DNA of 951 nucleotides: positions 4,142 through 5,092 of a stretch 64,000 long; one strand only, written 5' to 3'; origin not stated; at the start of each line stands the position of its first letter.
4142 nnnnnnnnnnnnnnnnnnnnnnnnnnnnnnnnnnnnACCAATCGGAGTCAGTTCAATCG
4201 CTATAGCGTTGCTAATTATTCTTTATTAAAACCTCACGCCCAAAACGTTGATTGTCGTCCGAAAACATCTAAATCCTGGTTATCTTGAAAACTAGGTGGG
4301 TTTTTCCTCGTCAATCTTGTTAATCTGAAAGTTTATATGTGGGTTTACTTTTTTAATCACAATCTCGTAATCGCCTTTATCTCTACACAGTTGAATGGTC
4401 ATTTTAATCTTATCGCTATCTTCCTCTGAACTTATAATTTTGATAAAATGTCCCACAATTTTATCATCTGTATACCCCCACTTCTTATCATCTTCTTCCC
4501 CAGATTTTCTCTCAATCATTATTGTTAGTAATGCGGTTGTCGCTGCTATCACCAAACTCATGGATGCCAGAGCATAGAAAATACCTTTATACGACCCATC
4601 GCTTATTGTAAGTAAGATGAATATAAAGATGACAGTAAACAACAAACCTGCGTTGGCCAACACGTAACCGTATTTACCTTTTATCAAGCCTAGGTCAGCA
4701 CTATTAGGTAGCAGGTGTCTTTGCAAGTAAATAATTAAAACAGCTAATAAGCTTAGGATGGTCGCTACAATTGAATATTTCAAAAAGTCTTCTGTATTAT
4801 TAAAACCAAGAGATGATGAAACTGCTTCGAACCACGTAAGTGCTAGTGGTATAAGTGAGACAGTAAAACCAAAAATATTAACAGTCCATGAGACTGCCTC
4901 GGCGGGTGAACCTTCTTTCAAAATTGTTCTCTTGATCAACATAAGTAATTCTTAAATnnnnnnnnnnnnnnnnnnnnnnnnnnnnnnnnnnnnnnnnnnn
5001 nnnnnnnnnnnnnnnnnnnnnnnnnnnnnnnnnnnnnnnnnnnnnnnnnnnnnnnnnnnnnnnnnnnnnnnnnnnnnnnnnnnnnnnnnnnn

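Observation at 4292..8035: AT-rich (~30% GC) island: MmeI-like type IIL RM enzyme co-transcribed with a 4-TM membrane protein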

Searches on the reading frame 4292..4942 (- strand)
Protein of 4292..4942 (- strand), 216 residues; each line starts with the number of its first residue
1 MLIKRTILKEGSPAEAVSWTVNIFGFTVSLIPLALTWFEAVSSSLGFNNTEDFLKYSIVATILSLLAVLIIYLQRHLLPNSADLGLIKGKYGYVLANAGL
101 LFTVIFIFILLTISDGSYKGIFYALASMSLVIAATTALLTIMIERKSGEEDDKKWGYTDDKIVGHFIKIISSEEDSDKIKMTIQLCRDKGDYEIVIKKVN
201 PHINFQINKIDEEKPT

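Call 6: search_protein_families(library=pfam, proteins=[window:4292-4942:-], max_evalue=0.01)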
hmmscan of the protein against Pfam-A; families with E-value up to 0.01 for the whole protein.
window:4292-4942:- (216 aa): 1 family
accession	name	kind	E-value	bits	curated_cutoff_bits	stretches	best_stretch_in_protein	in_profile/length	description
PF18898.5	DUF5654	-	0.0064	16.9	23.8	1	33-73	21-63/71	Family of unknown function (DUF5654)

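Call 7: search_protein_families(library=padloc, proteins=[window:4292-4942:-], max_evalue=0.01)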
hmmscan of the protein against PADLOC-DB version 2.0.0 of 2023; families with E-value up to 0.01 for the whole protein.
window:4292-4942:- (216 aa): 0 families

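Call 11: find_homologous_proteins(query=window:4292-4942:-, max_evalue=0.01)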
Query window:4292-4942:- (216 aa): 1 proteins with E <= 0.01 among 627 candidates.
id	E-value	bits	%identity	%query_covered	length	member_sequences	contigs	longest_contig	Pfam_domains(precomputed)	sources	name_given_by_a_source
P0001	8.4e-130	449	100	97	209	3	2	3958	-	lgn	-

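Call 17: find_encoding_contigs(protein=P0001, flank=10000)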
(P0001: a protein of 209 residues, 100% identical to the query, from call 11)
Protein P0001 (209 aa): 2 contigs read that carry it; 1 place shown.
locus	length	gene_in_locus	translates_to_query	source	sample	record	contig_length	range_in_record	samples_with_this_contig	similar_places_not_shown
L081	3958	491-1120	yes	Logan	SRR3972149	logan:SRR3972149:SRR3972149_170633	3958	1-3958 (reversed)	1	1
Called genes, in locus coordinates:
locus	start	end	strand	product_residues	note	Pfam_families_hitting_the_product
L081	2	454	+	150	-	?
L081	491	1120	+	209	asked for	-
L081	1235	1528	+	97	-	-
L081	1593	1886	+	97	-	-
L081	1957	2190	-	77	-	-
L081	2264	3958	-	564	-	?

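Call 25: search_protein_representatives(protein=window:4292-4942:-)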
Query: 216 residues. Proteins with E-value up to 0.001 (for the whole library): 2; up to 1e-10: 2; up to 1e-30: 1. The best 2 are listed.
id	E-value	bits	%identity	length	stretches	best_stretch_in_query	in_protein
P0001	2.7e-130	448.8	100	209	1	8-216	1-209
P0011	2.0e-19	86.8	96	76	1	171-216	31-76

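Call 26: find_encoding_contigs(protein=P0011, flank=10000)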
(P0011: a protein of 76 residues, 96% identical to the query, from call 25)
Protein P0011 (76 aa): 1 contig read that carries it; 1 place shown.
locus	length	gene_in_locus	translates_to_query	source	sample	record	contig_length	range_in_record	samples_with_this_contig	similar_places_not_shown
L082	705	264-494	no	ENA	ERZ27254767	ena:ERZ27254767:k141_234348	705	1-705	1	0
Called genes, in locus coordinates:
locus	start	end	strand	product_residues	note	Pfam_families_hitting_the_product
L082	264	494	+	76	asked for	-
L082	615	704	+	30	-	?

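Call 27: find_encoding_contigs(protein=window:4292-4942:-, flank=10000, max_places=10)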
Protein window:4292-4942:- (216 aa): 14 contigs read that carry it; 10 places shown.
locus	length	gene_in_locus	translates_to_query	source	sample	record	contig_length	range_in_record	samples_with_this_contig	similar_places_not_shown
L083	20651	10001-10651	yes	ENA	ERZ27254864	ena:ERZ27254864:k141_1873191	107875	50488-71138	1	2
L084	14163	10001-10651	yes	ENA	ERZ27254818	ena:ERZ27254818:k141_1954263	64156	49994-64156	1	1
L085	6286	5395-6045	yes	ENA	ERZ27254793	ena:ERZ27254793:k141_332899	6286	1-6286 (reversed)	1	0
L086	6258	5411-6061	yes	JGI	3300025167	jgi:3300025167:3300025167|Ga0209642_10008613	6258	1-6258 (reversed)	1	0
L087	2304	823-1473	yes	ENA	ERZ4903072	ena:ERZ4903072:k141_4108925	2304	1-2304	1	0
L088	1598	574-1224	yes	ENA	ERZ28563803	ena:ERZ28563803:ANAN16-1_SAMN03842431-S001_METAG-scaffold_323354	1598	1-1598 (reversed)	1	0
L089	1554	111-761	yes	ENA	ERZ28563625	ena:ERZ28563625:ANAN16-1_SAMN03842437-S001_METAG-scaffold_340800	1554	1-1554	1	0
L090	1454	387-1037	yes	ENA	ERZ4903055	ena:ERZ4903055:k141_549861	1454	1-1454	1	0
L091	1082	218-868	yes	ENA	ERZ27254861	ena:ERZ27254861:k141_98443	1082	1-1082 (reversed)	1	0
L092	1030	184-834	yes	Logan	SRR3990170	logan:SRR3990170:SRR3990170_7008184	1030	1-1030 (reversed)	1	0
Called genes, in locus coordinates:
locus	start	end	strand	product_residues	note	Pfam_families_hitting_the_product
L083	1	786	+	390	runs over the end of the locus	PF03816:LytR_cpsA_psr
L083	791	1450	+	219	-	PF21694:DNA_pol3_delta_C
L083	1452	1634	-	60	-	-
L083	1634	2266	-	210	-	-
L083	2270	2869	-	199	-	-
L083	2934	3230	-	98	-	PF01649:Ribosomal_S20p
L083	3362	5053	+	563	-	PF03023:MurJ, PF01554:MatE (weak)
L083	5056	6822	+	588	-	PF00009:GTP_EFTU, PF01926:MMR_HSR1 (weak), PF03144:GTP_EFTU_D2, PF16658:RF3_C (faint), PF00679:EFG_C, PF06421:LepA_C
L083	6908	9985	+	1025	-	PF02384:N6_Mtase, PF20473:MmeI_Mtase (weak), PF07669:Eco57I, PF18135:Type_ISP_C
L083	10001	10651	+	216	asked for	-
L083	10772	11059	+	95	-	-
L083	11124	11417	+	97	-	-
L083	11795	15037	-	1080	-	PF13385:Laminin_G_3 (faint)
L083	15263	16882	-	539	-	PF02366:PMT (weak), PF13231:PMT_2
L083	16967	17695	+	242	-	PF01628:HrcA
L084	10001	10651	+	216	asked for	-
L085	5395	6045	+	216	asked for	-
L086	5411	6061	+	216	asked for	-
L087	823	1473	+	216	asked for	-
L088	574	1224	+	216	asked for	-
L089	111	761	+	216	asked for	-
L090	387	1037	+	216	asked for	-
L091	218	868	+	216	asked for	-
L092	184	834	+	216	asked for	-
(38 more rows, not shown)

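Call 33: predict_structure(protein=window:4292-4942:-)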
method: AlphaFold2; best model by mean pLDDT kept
length: 216 residues; sequences in the alignment: 1
mean_pLDDT: 51.5   pTM: 0.31
mean pLDDT of the five models: 51.5, 51.3, 46.5, 46.3, 43.0
residues with pLDDT >= 90: 0; 70-90: 4; 50-70: 105; < 50: 107
segments of 3 or more residues with pLDDT < 50: 1-28, 79-89, 144-176, 178-182, 184-193, 197-200, 202-216
pLDDT, mean of each block of 10 residues (from residue 1): 30 38 43 59 63 67 67 56 47 60 67 64 65 61 46 43 37 45 45 47 44 34
secondary structure, 60 per line:
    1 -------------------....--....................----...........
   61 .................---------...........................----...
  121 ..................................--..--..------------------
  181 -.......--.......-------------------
elements in order: E20-23 E26-29 H30-45 H50-77 H87-113 H118-154 E182-188 E191-197

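Call 43: search_protein_families(library=ncbifam, proteins=[window:4292-4942:-], max_evalue=0.01)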
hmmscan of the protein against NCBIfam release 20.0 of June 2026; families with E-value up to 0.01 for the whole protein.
window:4292-4942:- (216 aa): 0 families

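Call 59: search_protein_families(library=phrogs, proteins=[window:4292-4942:-], max_evalue=0.1)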
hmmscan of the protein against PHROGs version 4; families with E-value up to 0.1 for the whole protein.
window:4292-4942:- (216 aa): 0 families

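Call 73: find_related_loci(query=window:4292-4942:-, collection=viral_contigs, flank=5000)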
Query window:4292-4942:- (216 aa) in viral_contigs; peptide patterns used: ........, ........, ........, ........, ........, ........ (x = any residue, [..] = any of these).
8 stretches matched a pattern, but none encodes a relative of the query by tblastn (E <= 1e-3).

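Call 74: search_dna_similar(query=window:4292-4942:-, collection=plasmids, mode=protein, max_evalue=0.01)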
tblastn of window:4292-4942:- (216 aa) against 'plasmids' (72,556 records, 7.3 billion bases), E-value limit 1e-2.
No match.

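Call 75: search_dna_similar(query=window:4292-4942:-, collection=phages, mode=protein, max_evalue=0.01)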
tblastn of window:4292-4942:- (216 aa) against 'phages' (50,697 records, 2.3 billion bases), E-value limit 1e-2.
No match.
